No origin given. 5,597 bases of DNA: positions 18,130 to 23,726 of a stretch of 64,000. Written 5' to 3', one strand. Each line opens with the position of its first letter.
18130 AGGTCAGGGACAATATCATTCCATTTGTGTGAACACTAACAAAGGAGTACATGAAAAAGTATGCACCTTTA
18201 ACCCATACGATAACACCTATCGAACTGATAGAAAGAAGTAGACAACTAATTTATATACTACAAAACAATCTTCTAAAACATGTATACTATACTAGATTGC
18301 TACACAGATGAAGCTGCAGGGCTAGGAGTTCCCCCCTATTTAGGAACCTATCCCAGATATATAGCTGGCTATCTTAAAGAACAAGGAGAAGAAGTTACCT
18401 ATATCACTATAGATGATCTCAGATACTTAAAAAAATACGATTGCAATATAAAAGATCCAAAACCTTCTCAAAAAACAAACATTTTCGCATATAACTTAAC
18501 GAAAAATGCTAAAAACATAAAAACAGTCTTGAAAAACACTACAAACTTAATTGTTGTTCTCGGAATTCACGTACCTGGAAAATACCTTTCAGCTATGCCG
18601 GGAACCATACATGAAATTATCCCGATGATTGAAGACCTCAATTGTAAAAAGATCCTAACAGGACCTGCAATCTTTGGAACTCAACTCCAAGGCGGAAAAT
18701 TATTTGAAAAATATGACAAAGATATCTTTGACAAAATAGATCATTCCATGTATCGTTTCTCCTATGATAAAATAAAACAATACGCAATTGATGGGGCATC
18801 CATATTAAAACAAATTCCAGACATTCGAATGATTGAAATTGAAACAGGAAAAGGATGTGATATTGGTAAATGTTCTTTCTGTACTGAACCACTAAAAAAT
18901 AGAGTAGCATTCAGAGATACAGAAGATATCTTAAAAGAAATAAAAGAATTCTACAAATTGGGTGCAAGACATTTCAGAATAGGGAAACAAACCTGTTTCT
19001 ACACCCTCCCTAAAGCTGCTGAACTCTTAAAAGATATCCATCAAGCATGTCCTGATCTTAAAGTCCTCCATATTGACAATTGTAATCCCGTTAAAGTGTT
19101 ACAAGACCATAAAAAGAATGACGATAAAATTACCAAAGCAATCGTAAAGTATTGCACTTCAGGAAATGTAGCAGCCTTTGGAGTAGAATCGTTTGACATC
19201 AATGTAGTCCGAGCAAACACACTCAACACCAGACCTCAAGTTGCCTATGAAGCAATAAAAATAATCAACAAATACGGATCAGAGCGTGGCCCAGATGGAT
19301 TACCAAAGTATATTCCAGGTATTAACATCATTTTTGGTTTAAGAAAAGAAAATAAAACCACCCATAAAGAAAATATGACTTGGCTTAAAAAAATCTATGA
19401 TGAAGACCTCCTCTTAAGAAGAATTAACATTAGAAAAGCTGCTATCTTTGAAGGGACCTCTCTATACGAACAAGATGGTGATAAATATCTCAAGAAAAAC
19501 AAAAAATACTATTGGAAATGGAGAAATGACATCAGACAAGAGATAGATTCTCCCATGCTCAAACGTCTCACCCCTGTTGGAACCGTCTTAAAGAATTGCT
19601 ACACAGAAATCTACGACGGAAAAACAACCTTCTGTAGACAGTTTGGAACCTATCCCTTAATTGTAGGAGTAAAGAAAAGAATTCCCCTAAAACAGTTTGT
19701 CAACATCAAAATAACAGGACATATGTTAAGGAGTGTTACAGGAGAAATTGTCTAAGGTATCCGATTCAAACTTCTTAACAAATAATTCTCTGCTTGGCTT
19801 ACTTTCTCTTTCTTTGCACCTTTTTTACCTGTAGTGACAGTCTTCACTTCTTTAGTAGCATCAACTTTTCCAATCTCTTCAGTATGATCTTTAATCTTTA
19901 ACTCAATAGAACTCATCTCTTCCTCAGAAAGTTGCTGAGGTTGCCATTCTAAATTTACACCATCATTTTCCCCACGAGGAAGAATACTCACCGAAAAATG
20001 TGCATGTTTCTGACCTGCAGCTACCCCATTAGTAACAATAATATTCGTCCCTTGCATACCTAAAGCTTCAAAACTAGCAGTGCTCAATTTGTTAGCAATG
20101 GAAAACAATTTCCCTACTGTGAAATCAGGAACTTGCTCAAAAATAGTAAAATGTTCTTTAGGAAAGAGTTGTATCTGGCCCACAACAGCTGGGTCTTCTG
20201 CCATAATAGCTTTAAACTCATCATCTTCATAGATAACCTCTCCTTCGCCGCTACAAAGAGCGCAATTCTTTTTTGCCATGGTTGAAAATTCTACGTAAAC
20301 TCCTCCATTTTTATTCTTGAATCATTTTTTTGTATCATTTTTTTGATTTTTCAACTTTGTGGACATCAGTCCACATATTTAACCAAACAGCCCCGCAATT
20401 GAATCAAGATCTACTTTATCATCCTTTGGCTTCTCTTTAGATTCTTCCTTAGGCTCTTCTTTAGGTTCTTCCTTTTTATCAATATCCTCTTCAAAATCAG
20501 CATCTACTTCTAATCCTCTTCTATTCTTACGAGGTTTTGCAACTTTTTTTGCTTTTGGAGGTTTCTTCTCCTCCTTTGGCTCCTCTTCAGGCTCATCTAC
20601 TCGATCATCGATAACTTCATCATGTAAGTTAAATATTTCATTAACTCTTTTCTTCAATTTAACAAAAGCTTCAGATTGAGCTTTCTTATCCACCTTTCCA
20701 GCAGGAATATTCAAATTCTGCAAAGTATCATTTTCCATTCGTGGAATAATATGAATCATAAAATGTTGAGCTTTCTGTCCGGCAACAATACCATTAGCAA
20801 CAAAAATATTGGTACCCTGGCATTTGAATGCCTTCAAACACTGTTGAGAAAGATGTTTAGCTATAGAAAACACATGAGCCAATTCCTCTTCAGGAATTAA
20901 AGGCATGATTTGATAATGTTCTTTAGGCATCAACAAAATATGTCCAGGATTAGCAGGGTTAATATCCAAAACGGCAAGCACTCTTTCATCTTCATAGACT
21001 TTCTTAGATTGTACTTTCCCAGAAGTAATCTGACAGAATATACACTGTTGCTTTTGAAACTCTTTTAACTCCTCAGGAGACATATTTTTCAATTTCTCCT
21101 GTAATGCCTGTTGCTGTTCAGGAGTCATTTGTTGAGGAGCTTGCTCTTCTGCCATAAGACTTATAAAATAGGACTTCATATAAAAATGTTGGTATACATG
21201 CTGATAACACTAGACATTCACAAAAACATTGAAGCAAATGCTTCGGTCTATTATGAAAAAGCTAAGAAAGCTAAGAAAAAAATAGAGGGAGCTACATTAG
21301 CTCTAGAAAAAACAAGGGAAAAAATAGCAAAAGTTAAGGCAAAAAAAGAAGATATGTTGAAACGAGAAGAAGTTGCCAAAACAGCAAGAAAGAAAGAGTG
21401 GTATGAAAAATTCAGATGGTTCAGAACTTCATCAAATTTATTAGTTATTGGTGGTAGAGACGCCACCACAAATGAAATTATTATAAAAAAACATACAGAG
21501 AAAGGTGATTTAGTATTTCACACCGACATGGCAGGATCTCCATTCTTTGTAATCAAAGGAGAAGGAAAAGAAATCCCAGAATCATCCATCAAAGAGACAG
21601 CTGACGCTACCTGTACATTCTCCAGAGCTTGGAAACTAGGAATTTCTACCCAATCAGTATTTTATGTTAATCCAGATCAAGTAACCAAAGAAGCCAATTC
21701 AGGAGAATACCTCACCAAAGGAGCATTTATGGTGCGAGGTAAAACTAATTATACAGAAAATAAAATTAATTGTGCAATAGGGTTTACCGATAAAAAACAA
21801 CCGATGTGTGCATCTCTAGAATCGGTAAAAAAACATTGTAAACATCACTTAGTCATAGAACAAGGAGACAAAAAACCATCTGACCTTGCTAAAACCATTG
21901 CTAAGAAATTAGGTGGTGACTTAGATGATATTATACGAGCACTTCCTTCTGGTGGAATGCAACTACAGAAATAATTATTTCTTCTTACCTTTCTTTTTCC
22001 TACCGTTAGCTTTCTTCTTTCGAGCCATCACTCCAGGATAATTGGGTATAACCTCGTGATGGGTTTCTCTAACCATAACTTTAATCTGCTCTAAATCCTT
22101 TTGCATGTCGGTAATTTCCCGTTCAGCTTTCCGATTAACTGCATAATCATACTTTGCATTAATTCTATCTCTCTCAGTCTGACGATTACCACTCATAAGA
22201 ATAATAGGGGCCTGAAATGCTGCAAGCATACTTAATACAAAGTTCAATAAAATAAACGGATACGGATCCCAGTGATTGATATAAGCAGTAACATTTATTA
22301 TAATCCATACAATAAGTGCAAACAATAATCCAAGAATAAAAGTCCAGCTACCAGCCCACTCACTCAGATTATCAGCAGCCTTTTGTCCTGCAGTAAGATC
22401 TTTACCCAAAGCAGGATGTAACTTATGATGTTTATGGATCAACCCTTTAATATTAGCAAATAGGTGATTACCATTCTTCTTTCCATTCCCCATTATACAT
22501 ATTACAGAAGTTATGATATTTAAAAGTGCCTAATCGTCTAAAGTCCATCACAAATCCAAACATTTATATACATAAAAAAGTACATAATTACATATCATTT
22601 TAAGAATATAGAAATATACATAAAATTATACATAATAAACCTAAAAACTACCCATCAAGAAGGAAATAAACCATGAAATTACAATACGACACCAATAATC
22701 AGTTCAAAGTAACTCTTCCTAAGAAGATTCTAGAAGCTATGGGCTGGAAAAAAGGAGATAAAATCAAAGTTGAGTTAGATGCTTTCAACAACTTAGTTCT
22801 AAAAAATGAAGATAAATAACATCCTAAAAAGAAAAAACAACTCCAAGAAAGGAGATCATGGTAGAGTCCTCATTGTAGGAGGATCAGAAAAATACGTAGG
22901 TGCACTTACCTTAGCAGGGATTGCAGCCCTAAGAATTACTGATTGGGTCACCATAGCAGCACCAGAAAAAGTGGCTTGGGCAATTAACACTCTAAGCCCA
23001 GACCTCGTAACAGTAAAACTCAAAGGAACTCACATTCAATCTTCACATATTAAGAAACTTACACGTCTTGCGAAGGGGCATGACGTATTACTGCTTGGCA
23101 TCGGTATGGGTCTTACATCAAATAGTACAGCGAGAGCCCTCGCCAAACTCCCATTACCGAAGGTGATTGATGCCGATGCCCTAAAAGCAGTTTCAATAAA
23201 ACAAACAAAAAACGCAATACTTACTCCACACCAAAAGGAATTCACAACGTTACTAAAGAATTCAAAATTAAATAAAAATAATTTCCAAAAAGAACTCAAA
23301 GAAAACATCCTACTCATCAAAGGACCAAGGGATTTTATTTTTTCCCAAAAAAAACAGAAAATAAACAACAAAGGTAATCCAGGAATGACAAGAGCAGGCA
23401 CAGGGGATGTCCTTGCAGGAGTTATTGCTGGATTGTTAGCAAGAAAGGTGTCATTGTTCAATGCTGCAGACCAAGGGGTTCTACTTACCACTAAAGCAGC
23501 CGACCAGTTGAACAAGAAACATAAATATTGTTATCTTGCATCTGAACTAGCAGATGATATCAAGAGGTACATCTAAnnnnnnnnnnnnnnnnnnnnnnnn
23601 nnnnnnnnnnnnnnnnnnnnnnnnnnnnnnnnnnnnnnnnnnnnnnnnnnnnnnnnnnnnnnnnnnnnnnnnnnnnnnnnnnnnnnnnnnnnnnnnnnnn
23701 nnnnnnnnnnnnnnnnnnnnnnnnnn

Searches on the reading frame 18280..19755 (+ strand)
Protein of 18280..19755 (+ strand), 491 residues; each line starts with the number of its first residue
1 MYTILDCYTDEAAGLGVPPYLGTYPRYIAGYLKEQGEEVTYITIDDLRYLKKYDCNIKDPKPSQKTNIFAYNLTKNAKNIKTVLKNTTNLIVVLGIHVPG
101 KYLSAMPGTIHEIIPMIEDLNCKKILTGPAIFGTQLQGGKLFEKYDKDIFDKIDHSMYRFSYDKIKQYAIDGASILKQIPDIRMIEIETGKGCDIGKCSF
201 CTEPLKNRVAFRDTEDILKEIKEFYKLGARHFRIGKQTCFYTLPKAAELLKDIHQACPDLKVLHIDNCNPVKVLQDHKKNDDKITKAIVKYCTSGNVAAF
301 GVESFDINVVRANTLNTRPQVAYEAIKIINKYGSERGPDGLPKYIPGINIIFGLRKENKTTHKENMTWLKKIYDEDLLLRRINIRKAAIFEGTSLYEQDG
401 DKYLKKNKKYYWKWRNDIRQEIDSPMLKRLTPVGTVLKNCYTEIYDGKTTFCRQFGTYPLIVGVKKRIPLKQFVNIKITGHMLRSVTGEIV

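Call 65: search_protein_families(library=pfam, proteins=[window:18280-19755:+], max_evalue=0.00001)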
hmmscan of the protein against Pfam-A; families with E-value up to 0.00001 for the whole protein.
window:18280-19755:+ (491 aa): 1 family
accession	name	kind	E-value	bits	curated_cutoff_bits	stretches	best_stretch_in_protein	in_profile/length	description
PF04055.27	Radical_SAM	-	8.7e-07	29.7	29.5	1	187-360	1-157/166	Radical SAM superfamily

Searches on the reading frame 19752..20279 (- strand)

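Call 65: search_protein_families(library=pfam, proteins=[window:19752-20279:-], max_evalue=0.00001)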
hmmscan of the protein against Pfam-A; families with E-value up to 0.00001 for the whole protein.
window:19752-20279:- (175 aa): 1 family
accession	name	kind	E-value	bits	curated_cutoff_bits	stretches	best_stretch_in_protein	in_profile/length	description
PF01230.28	HIT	-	9.3e-10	39.5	21.5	1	14-102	7-95/98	HIT domain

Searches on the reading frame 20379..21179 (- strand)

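Call 65: search_protein_families(library=pfam, proteins=[window:20379-21179:-], max_evalue=0.00001)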
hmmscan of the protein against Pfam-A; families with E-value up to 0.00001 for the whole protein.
window:20379-21179:- (266 aa): 2 families
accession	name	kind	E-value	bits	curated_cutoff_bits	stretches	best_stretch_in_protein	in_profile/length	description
PF01230.28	HIT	-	4.8e-22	78.9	21.5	1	55-149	3-97/98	HIT domain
PF11969.13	DcpS_C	-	2.8e-11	44.3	24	1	45-146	1-101/114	Scavenger mRNA decapping enzyme C-term binding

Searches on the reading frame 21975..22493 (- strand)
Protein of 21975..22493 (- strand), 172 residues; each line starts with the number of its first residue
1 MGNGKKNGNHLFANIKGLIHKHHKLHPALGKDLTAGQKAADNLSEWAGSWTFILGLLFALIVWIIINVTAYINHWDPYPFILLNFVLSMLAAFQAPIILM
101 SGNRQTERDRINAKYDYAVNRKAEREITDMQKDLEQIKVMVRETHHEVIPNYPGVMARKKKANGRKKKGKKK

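Call 65: search_protein_families(library=pfam, proteins=[window:21975-22493:-], max_evalue=0.00001)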
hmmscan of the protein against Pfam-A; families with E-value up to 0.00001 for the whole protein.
window:21975-22493:- (172 aa): 1 family
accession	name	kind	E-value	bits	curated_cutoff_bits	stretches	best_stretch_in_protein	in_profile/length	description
PF06210.16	DUF1003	-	1.4e-35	122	27.4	1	48-145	2-100/103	Protein of unknown function (DUF1003)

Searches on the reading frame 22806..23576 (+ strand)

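Call 4: search_protein_families(library=pfam, proteins=[window:22806-23576:+], max_evalue=0.1)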
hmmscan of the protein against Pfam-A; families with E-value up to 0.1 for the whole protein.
window:22806-23576:+ (256 aa): 2 families
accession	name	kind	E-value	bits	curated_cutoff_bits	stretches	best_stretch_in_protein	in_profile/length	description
PF01256.23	Carb_kinase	-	6.8e-42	144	27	1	21-253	1-241/242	NAD(P)H-hydrate dehydratase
PF08543.17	Phos_pyr_kin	-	0.00012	22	27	1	123-233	106-233/246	Phosphomethylpyrimidine kinase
